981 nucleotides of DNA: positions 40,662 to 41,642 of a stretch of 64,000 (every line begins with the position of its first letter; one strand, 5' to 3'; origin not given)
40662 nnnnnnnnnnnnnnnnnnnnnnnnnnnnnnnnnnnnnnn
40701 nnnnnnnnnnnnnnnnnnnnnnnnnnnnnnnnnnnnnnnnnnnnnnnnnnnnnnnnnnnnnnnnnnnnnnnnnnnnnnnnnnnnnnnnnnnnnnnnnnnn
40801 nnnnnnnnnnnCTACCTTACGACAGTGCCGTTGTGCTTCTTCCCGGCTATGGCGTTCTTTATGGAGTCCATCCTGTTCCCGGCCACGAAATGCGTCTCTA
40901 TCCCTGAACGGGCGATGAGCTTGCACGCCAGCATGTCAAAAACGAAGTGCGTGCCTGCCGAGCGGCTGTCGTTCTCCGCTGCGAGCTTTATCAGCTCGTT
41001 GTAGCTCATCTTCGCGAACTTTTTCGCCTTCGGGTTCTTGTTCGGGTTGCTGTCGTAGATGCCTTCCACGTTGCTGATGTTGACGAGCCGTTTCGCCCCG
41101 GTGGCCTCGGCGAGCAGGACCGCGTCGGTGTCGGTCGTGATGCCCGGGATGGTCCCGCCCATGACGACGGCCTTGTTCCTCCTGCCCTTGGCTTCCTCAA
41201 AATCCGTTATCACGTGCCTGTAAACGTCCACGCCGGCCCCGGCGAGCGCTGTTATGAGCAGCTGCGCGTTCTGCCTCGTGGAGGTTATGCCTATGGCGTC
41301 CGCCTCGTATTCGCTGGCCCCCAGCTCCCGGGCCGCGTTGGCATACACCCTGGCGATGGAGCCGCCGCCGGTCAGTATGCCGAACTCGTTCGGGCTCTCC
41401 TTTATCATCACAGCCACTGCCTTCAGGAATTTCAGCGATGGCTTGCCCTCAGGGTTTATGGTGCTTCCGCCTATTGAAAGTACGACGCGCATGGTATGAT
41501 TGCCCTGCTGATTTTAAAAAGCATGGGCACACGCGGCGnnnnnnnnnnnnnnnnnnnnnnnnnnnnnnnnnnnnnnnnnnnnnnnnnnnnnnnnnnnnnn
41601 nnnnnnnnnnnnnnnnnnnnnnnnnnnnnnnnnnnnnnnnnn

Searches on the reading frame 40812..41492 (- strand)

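Call 30: search_protein_families(library=ncbifam, proteins=[window:40812-41492:-], max_evalue=0.000001)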
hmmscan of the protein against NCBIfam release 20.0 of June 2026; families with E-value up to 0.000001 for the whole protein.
window:40812-41492:- (226 aa): 8 families
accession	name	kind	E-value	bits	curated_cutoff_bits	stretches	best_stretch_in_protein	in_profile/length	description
TIGR02076.1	pyrH_arch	equivalog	1.4e-60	204.6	158.05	1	3-225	1-221/222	UMP kinase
TIGR02075.1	pyrH_bact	equivalog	2.6e-18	66.5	243.9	1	2-224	3-231/233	UMP kinase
NF040647.1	IPPK_Arch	equivalog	1.1e-12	47.7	120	1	126-225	160-259/259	isopentenyl phosphate kinase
TIGR01027.1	proB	equivalog_domain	3.8e-10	39.4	186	1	121-223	146-249/363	glutamate 5-kinase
TIGR00656.1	asp_kin_monofn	equivalog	4.8e-09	35.7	402.25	1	120-172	160-212/407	aspartate kinase, monofunctional class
TIGR00657.1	asp_kinases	subfamily_domain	2.4e-08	33.5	208.7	1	120-171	194-245/442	aspartate kinase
NF005154.0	PRK06635.1-2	equivalog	5.6e-08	32.5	376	1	120-172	154-206/407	aspartate kinase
NF005155.0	PRK06635.1-4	equivalog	5e-07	29.1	346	1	120-172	153-205/407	aspartate kinase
